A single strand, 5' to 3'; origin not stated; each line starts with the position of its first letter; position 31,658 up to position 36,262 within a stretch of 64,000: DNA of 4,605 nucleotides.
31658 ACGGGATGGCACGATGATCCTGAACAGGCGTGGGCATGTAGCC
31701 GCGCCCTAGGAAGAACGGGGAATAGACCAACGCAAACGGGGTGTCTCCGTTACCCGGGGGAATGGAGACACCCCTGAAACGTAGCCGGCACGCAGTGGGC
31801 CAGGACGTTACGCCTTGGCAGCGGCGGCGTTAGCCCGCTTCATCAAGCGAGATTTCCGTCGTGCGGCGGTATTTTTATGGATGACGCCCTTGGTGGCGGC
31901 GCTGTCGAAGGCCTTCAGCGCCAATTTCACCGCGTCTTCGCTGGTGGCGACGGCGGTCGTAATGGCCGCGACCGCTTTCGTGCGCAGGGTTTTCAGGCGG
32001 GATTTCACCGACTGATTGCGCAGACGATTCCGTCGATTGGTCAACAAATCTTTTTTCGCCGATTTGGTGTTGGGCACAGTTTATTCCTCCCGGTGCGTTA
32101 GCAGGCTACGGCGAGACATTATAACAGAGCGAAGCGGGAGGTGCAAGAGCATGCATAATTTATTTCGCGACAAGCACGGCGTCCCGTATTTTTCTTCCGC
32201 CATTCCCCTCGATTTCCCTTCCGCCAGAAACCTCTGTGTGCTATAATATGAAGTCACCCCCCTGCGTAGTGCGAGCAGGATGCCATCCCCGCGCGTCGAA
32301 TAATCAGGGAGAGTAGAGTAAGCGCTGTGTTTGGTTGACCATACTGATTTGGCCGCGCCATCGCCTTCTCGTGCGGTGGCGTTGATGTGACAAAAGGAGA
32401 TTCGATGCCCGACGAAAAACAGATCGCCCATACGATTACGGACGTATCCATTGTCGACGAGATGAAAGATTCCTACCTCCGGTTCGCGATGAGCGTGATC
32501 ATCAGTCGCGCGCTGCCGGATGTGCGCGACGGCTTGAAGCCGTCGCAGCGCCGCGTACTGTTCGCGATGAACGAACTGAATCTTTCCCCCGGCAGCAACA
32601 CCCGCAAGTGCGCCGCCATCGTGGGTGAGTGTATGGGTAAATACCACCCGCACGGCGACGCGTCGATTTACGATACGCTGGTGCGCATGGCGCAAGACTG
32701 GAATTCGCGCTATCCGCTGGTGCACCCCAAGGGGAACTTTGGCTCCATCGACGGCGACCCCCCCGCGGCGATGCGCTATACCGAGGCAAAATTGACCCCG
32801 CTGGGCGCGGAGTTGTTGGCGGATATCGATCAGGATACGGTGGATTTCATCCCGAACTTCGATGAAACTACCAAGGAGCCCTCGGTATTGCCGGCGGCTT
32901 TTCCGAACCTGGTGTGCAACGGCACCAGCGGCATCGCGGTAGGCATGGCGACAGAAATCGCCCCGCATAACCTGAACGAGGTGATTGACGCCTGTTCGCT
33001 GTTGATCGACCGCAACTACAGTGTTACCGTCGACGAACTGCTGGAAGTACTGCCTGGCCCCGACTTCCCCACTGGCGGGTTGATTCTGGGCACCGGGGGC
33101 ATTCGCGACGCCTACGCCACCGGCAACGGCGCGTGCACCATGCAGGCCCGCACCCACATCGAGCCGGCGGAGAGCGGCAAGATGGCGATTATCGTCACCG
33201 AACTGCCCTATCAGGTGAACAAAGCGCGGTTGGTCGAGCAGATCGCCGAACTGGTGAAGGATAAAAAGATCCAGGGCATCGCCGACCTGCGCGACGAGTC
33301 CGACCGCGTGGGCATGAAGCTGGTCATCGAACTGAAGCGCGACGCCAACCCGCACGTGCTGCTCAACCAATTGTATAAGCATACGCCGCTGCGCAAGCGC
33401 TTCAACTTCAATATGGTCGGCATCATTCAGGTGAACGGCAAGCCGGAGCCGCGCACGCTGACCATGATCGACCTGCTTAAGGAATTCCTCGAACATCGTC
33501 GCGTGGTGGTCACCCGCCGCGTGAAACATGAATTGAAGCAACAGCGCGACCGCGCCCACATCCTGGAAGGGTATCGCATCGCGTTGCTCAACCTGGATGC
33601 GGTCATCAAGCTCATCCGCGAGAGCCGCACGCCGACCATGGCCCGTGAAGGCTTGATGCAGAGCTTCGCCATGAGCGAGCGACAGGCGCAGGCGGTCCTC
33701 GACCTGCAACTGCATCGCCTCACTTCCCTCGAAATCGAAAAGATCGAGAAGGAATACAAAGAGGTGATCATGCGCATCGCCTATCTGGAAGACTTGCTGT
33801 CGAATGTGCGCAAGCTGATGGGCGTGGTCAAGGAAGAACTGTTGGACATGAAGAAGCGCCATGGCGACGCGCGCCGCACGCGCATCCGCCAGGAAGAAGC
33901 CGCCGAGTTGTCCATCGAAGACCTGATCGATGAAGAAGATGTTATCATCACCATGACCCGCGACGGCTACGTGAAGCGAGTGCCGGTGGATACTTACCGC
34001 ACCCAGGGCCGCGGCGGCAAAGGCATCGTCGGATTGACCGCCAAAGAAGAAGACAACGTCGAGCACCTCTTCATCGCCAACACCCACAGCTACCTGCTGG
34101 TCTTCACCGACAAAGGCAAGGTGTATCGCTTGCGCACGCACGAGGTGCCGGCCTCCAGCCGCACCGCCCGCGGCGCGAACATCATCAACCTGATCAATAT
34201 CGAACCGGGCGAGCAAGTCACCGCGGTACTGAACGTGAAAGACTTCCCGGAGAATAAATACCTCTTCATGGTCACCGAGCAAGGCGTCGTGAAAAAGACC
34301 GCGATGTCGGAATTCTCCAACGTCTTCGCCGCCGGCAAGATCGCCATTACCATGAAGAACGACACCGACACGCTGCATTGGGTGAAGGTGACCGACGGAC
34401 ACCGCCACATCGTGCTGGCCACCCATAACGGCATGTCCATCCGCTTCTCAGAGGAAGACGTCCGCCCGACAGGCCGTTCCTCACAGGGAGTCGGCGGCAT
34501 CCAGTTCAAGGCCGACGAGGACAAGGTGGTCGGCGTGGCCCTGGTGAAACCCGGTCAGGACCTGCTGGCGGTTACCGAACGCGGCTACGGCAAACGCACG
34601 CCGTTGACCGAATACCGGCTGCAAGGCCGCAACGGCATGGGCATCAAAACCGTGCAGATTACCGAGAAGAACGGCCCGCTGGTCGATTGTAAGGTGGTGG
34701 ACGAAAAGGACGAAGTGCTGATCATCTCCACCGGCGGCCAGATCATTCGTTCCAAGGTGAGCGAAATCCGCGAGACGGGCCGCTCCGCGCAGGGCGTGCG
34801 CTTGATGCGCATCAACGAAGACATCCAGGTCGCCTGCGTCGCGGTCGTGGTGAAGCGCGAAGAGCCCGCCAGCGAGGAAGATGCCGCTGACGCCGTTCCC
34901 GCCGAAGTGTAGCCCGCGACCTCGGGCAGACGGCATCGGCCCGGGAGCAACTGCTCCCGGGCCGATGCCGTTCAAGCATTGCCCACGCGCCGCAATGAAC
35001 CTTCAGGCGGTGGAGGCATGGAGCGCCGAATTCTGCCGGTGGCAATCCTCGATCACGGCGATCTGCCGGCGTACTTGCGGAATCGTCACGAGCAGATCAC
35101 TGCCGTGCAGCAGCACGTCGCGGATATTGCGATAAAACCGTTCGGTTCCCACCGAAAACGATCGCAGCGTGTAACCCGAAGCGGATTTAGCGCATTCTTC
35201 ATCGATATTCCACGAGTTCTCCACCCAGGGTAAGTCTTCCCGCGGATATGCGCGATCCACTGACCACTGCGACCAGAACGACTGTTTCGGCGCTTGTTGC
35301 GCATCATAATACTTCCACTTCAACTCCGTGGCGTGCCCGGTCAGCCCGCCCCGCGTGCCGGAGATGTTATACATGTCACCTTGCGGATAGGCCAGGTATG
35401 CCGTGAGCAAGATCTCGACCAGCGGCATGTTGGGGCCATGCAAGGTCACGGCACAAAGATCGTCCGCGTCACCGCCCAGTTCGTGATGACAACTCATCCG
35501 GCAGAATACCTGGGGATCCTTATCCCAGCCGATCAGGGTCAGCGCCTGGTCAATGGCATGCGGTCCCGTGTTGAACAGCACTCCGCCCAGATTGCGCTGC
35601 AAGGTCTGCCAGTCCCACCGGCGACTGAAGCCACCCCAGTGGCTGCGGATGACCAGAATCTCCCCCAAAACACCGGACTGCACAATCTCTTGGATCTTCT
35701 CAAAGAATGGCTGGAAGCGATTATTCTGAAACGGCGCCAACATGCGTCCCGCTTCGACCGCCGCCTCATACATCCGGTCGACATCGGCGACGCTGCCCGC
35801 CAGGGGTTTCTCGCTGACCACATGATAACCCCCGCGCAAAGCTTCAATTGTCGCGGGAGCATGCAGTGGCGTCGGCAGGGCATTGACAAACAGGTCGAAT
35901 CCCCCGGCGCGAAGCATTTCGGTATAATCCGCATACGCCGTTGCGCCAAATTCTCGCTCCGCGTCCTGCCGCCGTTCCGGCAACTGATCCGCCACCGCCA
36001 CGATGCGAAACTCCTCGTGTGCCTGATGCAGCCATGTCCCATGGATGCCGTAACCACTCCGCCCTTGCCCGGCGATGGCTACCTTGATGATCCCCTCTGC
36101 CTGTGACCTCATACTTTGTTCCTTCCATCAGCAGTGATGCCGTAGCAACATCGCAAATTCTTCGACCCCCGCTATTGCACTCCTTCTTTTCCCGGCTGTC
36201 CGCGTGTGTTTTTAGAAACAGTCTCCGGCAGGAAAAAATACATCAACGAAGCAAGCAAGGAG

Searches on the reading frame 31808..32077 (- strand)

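Call 28: search_protein_families(library=pfam, proteins=[window:31808-32077:-])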
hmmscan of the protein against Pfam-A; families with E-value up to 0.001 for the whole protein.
window:31808-32077:- (89 aa): 1 family
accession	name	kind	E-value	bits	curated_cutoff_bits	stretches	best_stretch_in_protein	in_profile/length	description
PF01649.23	Ribosomal_S20p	-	1.6e-22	80.4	29.5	1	2-83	1-83/83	Ribosomal protein S20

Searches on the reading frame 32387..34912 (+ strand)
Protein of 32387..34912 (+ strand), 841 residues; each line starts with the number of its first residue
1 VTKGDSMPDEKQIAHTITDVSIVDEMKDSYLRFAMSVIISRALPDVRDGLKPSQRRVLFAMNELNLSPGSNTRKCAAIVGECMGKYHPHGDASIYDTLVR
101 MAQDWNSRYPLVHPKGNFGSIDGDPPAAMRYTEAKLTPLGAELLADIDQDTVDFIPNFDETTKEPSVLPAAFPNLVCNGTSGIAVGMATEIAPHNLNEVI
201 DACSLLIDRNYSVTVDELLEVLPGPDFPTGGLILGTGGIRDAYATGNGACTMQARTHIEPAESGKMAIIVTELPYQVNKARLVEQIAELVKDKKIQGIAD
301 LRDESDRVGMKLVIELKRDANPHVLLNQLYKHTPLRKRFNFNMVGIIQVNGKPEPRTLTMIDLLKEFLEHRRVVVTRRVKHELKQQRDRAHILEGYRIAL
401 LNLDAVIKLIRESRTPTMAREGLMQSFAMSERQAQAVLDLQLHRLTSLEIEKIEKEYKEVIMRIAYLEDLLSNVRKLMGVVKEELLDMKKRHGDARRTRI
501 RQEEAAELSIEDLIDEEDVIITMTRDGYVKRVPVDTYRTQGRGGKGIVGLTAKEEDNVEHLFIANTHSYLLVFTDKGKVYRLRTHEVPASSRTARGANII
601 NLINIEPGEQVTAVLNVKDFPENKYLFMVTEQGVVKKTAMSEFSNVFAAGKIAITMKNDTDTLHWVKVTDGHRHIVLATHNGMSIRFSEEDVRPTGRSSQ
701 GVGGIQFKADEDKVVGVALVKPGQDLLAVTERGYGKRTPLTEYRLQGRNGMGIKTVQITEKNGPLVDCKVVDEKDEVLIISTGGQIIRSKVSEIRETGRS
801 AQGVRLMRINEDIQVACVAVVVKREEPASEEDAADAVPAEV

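Call 28: search_protein_families(library=pfam, proteins=[window:32387-34912:+])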
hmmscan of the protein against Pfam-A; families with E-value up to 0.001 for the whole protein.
window:32387-34912:+ (841 aa): 2 families
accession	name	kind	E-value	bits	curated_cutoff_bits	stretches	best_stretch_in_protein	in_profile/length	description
PF00521.26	DNA_topoisoIV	-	9.6e-158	526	31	1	41-485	1-431/432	DNA gyrase/topoisomerase IV, subunit A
PF03989.18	DNA_gyraseA_C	-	5.3e-73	240.7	27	6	518-565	1-48/48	DNA gyrase C-terminal domain, beta-propeller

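Call 40: list_cluster_members(proteins=[window:32387-34912:+, window:27014-28954:+, window:22665-24098:-, window:24549-25928:-, window:1447-3132:+, window:45603-48026:-, window:50048-52432:+, window:58014-59426:+])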
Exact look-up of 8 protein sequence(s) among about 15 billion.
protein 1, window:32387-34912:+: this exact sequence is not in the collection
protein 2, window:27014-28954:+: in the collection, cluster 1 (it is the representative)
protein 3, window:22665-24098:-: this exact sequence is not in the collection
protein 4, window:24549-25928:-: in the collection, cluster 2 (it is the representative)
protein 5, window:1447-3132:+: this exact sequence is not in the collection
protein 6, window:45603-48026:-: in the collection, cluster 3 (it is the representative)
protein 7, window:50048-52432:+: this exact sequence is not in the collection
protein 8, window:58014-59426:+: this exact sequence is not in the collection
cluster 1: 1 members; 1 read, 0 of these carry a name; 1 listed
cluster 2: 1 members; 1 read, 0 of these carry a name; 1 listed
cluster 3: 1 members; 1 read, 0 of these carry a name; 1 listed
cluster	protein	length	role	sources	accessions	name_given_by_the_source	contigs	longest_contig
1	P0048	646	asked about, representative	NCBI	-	-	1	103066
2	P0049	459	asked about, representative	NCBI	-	-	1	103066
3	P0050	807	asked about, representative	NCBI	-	-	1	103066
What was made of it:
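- Tried and rejected: Cluster look-up for taxonomy (call 40).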

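Call 41: find_homologous_proteins(query=P0048, max_evalue=1e-100)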
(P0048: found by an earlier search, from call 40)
Query P0048 (646 aa): 8000 proteins with E <= 1e-100 among 8000 candidates; the best 120 are listed.
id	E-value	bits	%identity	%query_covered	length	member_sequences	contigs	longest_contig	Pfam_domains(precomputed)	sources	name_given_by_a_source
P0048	0.0e+0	1473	100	100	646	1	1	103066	PF03129.26,PF00587.31,PF07973.20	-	-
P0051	0.0e+0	1288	87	100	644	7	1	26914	PF03129.26,PF00587.31,PF07973.20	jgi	-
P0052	0.0e+0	1285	86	100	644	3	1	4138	PF03129.26,PF00587.31,PF07973.20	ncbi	ncbi:MAG: threonine--tRNA ligase [Armatimonadota bacterium]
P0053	0.0e+0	1284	85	100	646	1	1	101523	PF03129.26,PF00587.31,PF07973.20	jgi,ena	-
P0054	0.0e+0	1262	83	100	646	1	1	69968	PF03129.26,PF00587.31,PF07973.20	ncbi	ncbi:MAG: threonine--tRNA ligase [Armatimonadota bacterium]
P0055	0.0e+0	1262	84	100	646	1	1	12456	PF03129.26,PF00587.31,PF07973.20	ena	-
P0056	0.0e+0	1256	84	100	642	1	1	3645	PF03129.26,PF00587.31,PF07973.20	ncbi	-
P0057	0.0e+0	1241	83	100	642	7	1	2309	PF03129.26,PF00587.31,PF07973.20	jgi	jgi:threonyl-tRNA synthetase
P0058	0.0e+0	1238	82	100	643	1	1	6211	PF03129.26,PF00587.31,PF07973.20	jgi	jgi:threonyl-tRNA synthetase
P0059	0.0e+0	1233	81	100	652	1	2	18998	PF03129.26,PF00587.31,PF07973.20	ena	-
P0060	0.0e+0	1233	82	100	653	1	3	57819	PF03129.26,PF00587.31,PF07973.20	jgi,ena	-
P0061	0.0e+0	1226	82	100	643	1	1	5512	PF03129.26,PF00587.31,PF07973.20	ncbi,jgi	jgi:threonyl-tRNA synthetase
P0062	0.0e+0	1226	83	100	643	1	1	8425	PF03129.26,PF00587.31,PF07973.20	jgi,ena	-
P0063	0.0e+0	1225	82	100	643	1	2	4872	PF03129.26,PF00587.31,PF07973.20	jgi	-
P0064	0.0e+0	1222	81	100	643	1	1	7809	PF03129.26,PF00587.31,PF07973.20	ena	-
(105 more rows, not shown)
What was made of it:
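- Tried and rejected: Taxonomy came from ThrRS homologues instead (call 41).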

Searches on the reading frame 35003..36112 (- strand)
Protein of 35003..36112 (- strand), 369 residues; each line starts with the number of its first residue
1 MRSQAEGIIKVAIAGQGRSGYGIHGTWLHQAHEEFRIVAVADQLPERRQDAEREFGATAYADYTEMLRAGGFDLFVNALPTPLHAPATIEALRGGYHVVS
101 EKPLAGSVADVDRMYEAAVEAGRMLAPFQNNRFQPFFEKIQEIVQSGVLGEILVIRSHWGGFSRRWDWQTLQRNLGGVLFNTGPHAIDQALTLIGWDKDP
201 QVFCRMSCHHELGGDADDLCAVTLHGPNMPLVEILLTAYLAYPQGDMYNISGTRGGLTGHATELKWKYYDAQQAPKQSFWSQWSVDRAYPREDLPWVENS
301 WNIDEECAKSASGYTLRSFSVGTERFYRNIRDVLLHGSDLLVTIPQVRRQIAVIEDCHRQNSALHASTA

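Call 28: search_protein_families(library=pfam, proteins=[window:35003-36112:-])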
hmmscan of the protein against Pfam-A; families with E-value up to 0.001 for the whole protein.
window:35003-36112:- (369 aa): 3 families
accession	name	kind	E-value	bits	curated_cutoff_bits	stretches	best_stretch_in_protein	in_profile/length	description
PF01408.29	GFO_IDH_MocA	-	1.4e-20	74.6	24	1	9-126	1-117/120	Oxidoreductase family, NAD-binding Rossmann fold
PF22725.1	GFO_IDH_MocA_C3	-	1.7e-16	60.8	27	1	137-257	1-123/124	GFO/IDH/MocA C-terminal domain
PF02894.22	GFO_IDH_MocA_C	-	4.7e-13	49.9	22.9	1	142-360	2-209/218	Oxidoreductase family, C-terminal alpha/beta domain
